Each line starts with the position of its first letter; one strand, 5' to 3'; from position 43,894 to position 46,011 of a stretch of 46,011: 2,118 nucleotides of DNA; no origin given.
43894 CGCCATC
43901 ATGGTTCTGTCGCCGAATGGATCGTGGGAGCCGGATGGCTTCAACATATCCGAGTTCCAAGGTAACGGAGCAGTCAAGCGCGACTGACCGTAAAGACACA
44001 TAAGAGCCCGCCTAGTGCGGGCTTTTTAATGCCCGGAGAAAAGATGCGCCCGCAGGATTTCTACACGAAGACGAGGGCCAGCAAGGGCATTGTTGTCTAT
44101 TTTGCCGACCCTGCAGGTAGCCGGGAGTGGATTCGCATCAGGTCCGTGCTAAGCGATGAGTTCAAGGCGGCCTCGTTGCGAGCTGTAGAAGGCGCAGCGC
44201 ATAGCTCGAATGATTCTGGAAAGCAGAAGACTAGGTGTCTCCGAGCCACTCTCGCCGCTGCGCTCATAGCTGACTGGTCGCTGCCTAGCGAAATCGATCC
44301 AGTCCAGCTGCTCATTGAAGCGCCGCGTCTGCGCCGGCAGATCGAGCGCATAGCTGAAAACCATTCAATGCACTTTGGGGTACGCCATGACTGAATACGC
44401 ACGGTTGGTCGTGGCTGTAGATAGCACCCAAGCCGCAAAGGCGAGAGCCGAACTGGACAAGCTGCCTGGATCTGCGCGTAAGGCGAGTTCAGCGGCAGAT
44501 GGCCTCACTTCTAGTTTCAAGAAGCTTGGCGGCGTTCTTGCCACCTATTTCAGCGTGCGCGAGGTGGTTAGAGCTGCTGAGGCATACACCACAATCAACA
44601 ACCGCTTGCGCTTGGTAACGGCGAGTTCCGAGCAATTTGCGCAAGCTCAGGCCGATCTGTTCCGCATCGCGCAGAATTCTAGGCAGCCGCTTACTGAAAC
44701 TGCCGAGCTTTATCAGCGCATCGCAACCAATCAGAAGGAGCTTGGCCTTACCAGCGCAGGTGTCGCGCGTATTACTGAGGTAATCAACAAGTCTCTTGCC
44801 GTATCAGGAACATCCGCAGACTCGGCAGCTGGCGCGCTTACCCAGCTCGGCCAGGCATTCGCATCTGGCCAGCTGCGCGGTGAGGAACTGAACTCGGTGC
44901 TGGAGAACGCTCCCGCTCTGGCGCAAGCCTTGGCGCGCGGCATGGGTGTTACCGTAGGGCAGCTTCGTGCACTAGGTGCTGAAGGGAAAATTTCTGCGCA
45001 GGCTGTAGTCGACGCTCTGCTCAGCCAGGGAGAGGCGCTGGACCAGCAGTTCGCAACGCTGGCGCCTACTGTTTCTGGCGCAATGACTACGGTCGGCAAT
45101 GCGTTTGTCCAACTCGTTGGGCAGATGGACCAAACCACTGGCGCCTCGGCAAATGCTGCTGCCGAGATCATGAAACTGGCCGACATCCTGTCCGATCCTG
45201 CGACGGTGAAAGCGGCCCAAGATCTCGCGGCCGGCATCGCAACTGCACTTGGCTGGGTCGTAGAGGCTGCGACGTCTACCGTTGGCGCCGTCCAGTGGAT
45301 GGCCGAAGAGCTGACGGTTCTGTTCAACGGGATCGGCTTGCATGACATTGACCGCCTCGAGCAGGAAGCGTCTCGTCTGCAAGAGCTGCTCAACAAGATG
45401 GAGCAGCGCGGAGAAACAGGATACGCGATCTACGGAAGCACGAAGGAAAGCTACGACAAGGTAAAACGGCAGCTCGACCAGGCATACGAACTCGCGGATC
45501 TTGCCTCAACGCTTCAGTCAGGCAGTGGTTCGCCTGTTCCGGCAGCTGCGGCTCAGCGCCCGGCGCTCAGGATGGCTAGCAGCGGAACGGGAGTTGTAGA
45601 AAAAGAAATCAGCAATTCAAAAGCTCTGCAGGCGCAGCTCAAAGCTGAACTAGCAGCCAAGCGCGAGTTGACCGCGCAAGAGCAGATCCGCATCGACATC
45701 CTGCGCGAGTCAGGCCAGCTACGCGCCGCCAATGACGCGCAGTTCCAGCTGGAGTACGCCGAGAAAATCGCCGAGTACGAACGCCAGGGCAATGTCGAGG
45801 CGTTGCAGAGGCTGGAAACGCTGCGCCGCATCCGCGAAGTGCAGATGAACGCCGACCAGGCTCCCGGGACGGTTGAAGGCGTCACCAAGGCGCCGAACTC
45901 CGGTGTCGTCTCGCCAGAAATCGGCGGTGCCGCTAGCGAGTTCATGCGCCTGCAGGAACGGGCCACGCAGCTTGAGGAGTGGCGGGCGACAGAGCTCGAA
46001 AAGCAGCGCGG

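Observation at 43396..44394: Terminator-bracketed Imm-like membrane protein + lipoprotein cassette inserted between two paralogous tail-chaperone genes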

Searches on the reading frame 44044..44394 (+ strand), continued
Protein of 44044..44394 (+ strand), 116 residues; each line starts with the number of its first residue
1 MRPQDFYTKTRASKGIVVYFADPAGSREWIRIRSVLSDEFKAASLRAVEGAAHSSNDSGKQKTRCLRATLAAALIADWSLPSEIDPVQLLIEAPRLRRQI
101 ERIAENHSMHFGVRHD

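Call 67: fold_search(model_id=the predicted structure, library=viral)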
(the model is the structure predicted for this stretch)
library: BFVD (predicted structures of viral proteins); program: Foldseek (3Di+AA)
matches with E <= 10: 363; with E <= 0.001: 12
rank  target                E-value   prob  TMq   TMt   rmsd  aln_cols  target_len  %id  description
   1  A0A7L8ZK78            3.9e-06  1.00  0.64  0.36   5.0       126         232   26  (no name in the UniProt tables at hand)
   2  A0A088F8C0            4.1e-05  1.00  0.67  0.61   3.7       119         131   17  (no name in the UniProt tables at hand)
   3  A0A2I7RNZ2            9.4e-05  1.00  0.66  0.59   4.6       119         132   21  (no name in the UniProt tables at hand)
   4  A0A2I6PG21            9.4e-05  1.00  0.56  0.43   4.1       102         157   20  (no name in the UniProt tables at hand)
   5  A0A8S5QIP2            1.1e-04  1.00  0.62  0.41   5.4       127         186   19  Uncharacterized protein [Siphoviridae sp. ctLgc23]
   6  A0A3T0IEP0            1.2e-04  1.00  0.61  0.57   5.2       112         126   20  (no name in the UniProt tables at hand)
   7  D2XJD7                3.3e-04  1.00  0.48  0.25   8.2       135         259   18  Tail assembly chaperone [Escherichia phage K1H]
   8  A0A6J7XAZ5            3.7e-04  1.00  0.66  0.56   4.6       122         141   12  Uncharacterized protein [uncultured Caudovirales phage]
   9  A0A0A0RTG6            4.4e-04  1.00  0.63  0.30   4.2       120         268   22  Tape measure chaperone [Escherichia phage Seurat]
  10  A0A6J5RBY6            4.4e-04  1.00  0.59  0.49   5.2       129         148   20  Uncharacterized protein [uncultured Caudovirales phage]
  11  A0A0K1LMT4            5.3e-04  1.00  0.45  0.35   9.6       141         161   18  Tape-measure chaperone [Caulobacter phage Sansa]
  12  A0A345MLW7            7.2e-04  1.00  0.63  0.61   4.5       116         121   19  (no name in the UniProt tables at hand)
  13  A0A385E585            1.0e-03  1.00  0.62  0.52   5.5       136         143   18  (no name in the UniProt tables at hand)
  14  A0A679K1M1            1.4e-03  1.00  0.60  0.48   5.2       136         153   14  Phage Tail assembly chaperone [Xanthomonas phage Suba]
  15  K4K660                1.4e-03  1.00  0.58  0.28   6.4       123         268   17  Putative pre-tape measure chaperone protein [Caulobacter phage CcrColossus]
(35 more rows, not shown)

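Call 78: search_protein_families(library=padloc, max_evalue=0.01, proteins=[window:44044-44394:+])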
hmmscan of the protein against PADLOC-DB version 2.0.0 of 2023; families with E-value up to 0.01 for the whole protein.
window:44044-44394:+ (116 aa): 0 families

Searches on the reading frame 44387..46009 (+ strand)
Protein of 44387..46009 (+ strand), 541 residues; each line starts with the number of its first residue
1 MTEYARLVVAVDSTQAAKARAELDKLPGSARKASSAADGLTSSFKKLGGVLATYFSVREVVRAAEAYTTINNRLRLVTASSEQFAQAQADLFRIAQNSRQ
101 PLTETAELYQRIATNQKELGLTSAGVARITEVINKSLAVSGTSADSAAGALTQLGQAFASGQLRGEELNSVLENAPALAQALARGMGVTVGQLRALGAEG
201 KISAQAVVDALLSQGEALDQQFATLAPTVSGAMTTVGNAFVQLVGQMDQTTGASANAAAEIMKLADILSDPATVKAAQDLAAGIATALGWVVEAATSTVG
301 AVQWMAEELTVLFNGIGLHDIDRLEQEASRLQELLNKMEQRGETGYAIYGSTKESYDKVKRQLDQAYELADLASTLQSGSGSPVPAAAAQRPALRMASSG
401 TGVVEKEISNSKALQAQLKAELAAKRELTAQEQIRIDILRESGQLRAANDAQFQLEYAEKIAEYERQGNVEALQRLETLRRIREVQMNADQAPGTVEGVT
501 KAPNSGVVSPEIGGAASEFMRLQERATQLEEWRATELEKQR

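Call 9: search_protein_families(library=pfam, proteins=[window:44387-46009:+], max_evalue=0.1)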
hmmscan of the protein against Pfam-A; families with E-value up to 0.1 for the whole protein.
window:44387-46009:+ (541 aa): 2 families
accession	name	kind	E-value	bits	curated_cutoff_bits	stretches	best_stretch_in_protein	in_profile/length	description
PF20155.4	TMP_3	-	2.6e-65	220.2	41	1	58-249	1-192/192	Tape measure protein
PF13628.12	DUF4142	-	0.0048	17.6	27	1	412-492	45-124/138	Domain of unknown function (DUF4142)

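Call 10: search_protein_families(library=phrogs, proteins=[window:44387-46009:+], max_evalue=0.01)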
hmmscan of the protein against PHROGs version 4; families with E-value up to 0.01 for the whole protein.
window:44387-46009:+ (541 aa): 24 families
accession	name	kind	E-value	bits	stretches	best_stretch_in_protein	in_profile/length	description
phrog_339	-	tail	2.5e-91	308.5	1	17-303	32-316/1123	tail length tape measure protein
phrog_3519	-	tail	2e-83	282.6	1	3-430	6-415/959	tail length tape measure protein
phrog_3336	-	tail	2.5e-76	259.1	1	6-318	36-343/1051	tail length tape measure protein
phrog_8010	-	tail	4.6e-71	241.1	1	31-302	249-519/1543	tail length tape measure protein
phrog_16889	-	tail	2.7e-70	238.6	1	43-268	64-289/470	tail length tape measure protein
phrog_17300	-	tail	2.2e-69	235.8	1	29-433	44-463/900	tail length tape measure protein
phrog_1107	-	tail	1.6e-66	226.1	1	18-297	148-436/1252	tail length tape measure protein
phrog_2335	-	tail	2.6e-63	215.6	1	14-304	440-724/1536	tail length tape measure protein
phrog_12706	-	tail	6.1e-63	214.4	1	17-279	173-436/1244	tail length tape measure protein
phrog_7740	-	tail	6.3e-49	167.3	1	13-390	40-411/2151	tail length tape measure protein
phrog_32885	-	tail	1.3e-46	160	1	9-286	8-279/948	tail length tape measure protein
phrog_1068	-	tail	4.5e-46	158.9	1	14-303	64-345/706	tail length tape measure protein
phrog_1506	-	tail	9.5e-43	147.5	1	1-431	1-336/1269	tail length tape measure protein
phrog_16297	-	tail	2.2e-40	139.7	1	31-247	62-277/777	tail length tape measure protein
phrog_27190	-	tail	9e-31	107.7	1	15-301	70-354/1015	tail length tape measure protein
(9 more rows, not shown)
